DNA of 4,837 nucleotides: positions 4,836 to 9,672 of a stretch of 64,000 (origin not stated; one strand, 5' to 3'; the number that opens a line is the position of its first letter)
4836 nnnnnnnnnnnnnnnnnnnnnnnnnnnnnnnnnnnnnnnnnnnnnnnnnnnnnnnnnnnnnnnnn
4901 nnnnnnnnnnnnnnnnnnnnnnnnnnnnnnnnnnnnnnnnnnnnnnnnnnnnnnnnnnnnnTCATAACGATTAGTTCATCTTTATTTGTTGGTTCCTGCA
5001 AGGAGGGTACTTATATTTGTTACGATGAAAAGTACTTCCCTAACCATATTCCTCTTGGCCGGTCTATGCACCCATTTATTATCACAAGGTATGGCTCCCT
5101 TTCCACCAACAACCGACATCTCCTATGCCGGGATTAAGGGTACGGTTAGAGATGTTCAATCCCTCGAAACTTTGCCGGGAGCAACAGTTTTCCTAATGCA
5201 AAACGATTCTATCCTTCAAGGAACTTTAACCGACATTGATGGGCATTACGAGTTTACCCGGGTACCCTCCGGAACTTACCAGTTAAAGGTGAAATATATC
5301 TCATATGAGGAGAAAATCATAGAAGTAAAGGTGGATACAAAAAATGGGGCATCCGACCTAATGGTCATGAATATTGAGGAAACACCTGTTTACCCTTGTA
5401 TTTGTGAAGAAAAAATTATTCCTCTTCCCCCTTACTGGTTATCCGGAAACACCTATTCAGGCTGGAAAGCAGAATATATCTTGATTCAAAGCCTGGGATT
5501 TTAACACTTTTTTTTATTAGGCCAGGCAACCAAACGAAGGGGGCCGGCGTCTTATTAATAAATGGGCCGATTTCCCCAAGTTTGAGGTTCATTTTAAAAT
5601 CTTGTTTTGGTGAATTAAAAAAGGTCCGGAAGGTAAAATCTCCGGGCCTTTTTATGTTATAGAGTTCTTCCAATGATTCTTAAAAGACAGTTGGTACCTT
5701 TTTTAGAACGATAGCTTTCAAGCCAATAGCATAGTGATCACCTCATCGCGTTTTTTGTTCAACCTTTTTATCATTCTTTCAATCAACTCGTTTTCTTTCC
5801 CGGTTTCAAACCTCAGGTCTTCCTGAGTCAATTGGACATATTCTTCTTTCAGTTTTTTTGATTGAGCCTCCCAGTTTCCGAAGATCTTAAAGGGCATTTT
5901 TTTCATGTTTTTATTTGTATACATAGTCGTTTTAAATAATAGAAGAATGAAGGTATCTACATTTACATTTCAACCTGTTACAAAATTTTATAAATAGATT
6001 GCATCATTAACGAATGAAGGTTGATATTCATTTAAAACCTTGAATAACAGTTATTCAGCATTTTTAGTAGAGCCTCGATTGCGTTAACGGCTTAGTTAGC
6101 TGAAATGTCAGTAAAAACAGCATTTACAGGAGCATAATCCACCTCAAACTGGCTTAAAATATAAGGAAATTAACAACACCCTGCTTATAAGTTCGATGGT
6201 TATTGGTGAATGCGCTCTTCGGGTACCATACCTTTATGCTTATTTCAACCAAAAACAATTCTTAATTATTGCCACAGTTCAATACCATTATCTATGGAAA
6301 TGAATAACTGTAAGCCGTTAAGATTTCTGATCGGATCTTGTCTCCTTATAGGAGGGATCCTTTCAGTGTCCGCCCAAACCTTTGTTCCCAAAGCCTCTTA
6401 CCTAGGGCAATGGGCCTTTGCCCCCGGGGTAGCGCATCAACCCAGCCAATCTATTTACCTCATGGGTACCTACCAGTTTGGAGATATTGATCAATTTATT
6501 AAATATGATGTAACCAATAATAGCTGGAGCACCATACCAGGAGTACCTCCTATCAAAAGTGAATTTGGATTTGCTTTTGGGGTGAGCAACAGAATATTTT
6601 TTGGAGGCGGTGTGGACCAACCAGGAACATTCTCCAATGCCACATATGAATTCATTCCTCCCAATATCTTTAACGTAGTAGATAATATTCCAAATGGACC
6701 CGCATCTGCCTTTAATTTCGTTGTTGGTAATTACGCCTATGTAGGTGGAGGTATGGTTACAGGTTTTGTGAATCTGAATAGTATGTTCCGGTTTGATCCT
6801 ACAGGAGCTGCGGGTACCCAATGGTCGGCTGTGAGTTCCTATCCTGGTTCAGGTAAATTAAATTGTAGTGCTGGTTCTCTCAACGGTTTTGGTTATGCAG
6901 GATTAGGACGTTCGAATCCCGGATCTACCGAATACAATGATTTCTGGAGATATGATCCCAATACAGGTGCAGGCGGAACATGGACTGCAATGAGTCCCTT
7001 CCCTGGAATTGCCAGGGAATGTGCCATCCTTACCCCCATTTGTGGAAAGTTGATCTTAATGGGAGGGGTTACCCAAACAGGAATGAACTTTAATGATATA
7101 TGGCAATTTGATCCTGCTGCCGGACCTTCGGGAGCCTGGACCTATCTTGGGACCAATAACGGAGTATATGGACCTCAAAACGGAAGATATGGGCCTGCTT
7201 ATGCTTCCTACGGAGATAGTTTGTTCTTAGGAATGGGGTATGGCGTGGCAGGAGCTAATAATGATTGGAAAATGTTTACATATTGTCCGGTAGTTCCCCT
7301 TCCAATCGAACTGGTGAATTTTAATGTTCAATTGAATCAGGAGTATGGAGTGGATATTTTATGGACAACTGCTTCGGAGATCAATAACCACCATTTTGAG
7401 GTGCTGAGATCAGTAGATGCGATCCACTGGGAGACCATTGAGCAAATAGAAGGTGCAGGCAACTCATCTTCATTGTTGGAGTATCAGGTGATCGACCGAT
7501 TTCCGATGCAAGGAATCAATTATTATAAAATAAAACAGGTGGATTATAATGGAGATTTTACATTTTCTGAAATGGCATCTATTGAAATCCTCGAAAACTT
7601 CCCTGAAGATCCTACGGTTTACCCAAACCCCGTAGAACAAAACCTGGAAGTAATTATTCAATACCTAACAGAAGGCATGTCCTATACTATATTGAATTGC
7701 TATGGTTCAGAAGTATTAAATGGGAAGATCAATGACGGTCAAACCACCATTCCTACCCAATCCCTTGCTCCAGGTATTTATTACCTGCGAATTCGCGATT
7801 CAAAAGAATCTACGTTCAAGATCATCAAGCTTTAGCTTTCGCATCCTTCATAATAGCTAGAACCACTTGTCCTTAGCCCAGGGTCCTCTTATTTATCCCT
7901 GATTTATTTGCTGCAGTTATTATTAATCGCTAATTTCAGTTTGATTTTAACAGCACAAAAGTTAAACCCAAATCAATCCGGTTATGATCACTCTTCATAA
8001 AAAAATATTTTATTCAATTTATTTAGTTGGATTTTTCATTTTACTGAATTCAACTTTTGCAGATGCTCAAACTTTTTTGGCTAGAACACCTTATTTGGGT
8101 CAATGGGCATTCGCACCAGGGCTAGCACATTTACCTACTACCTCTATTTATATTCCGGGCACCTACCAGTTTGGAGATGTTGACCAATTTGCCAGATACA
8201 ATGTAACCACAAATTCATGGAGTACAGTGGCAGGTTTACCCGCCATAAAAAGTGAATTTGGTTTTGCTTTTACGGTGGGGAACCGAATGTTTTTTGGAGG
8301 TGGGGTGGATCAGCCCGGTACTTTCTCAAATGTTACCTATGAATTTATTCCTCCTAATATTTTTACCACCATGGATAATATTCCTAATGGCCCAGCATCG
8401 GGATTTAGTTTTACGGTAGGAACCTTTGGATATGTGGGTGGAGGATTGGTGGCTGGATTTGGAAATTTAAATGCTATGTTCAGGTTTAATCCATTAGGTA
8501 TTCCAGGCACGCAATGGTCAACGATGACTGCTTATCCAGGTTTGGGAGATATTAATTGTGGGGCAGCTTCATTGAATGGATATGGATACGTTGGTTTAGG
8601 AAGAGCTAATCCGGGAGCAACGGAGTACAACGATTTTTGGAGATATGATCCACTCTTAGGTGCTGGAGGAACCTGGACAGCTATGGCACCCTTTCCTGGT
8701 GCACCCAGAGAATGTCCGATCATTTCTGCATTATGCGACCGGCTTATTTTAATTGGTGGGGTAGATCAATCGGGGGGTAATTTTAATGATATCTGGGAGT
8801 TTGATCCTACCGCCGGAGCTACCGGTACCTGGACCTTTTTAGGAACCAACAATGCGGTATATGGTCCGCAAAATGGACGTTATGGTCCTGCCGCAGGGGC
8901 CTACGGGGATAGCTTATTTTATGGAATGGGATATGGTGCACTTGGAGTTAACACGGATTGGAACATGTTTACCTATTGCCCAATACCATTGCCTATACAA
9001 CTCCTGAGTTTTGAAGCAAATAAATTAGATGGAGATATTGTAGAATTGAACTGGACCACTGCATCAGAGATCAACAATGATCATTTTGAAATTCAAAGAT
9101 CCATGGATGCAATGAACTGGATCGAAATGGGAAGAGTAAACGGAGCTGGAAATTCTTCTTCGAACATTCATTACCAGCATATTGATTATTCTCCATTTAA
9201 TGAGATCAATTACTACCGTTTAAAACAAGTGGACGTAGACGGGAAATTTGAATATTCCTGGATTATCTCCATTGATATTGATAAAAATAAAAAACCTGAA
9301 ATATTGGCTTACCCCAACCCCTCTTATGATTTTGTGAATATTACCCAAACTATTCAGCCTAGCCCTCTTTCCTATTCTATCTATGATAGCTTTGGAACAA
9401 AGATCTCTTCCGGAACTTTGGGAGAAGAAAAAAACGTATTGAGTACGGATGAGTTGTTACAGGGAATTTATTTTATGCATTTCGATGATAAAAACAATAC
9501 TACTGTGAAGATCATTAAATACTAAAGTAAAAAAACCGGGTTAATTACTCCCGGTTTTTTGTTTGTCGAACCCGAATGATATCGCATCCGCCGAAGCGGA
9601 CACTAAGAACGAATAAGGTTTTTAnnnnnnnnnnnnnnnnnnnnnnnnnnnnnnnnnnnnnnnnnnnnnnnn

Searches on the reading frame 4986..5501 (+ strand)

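Call 12: search_protein_families(library=pfam, proteins=[window:4986-5501:+], max_evalue=0.01)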
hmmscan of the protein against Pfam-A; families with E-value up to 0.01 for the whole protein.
window:4986-5501:+ (172 aa): 7 families
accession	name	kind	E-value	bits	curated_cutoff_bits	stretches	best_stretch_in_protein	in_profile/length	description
PF13715.12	CarbopepD_reg_2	-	8.9e-16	58.1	32.2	1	50-121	1-69/88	CarboxypepD_reg-like domain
PF13620.12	CarboxypepD_reg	-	3.2e-13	50.3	32.3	1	50-119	2-72/82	Carboxypeptidase regulatory-like domain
PF17210.9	SdrD_B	-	4.2e-06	27.4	29.7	1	61-104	22-66/112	SdrD B-like domain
PF09430.16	EMC7_beta-sandw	-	5.2e-06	27.1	26.6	1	60-126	4-69/122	ER membrane protein complex subunit 7, beta-sandwich domain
PF23193.1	NOMO_3rd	-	0.00033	21.1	27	1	69-106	51-88/120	NOMO third transthyretin-like domain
PF17802.7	SpaA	-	0.0015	19.1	23.1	1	56-121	9-81/91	Prealbumin-like fold domain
PF07495.19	Y_Y_Y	-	0.0034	17.7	26.6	1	87-106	29-48/65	Y_Y_Y domain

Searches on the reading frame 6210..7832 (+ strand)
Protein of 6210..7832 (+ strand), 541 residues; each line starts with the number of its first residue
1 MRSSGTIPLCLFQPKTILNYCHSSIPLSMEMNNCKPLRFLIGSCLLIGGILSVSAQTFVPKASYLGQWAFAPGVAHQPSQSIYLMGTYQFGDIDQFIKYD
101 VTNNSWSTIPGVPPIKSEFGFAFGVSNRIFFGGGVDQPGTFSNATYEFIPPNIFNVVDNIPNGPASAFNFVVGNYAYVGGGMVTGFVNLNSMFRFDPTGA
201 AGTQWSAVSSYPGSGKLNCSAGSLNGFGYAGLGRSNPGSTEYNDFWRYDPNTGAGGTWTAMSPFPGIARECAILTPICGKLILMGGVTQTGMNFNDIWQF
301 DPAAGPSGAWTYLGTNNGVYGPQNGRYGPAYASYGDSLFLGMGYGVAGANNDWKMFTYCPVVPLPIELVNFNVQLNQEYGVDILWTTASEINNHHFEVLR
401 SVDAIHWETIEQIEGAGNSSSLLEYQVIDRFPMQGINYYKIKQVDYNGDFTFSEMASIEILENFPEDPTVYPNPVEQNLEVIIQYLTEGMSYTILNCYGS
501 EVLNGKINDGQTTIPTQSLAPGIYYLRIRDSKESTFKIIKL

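Call 12: search_protein_families(library=pfam, proteins=[window:6210-7832:+], max_evalue=0.01)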
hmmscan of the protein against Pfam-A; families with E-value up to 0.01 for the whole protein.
window:6210-7832:+ (541 aa): 9 families
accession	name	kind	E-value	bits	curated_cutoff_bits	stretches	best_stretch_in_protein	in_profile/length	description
PF24681.1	Kelch_KLHDC2_KLHL20_DRC7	-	1.4e-12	47.8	50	2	80-261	9-194/221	KLHDC2/KLHL20/DRC7 Kelch-repeats domain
PF18962.6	Por_Secre_tail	-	2.8e-09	37.6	27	1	470-538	1-73/75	Secretion system C-terminal sorting domain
PF13415.12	Kelch_3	-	3.2e-07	30.8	22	1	230-272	8-43/48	Galactose oxidase, central domain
PF01344.31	Kelch_1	-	3.8e-07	29.9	20.1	0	277-314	10-43/46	Kelch motif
PF24996.1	NANM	-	1.4e-06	27.8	45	0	256-316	41-102/350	N-acetylneuraminate epimerase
PF13964.12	Kelch_6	-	2.7e-06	27.6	25.3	0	78-113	10-47/50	Kelch motif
PF13418.12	Kelch_4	-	4.8e-06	26.9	21.6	0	269-303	2-37/49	Galactose oxidase, central domain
PF24981.1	Beta-prop_ATRN-LZTR1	-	9.2e-06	25.6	50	0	82-195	1-128/289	Attractin/LZTR1 beta-propeller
PF07646.21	Kelch_2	-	0.005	17.2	21.3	0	271-302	4-36/48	Kelch motif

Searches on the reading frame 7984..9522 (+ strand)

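Call 12: search_protein_families(library=pfam, proteins=[window:7984-9522:+], max_evalue=0.01)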
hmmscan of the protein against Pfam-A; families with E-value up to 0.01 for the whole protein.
window:7984-9522:+ (513 aa): 9 families
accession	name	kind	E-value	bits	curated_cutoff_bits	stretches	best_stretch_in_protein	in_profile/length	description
PF18962.6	Por_Secre_tail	-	1.9e-10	41.3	27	1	443-511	2-74/75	Secretion system C-terminal sorting domain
PF24681.1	Kelch_KLHDC2_KLHL20_DRC7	-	9.4e-10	38.6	50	2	65-234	24-194/221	KLHDC2/KLHL20/DRC7 Kelch-repeats domain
PF01344.31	Kelch_1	-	4e-09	36.3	20.1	1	250-288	10-44/46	Kelch motif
PF13415.12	Kelch_3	-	2.3e-07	31.3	22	0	204-244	9-42/48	Galactose oxidase, central domain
PF24996.1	NANM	-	1.4e-06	27.9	45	1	194-289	13-102/350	N-acetylneuraminate epimerase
PF13418.12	Kelch_4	-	5.5e-06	26.7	21.6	1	251-284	12-42/49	Galactose oxidase, central domain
PF07646.21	Kelch_2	-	3e-05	24.2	21.3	1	241-276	1-37/48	Kelch motif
PF24981.1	Beta-prop_ATRN-LZTR1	-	5.9e-05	22.9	50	0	56-122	2-74/289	Attractin/LZTR1 beta-propeller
PF13964.12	Kelch_6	-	0.0035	17.7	25.3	0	66-86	27-47/50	Kelch motif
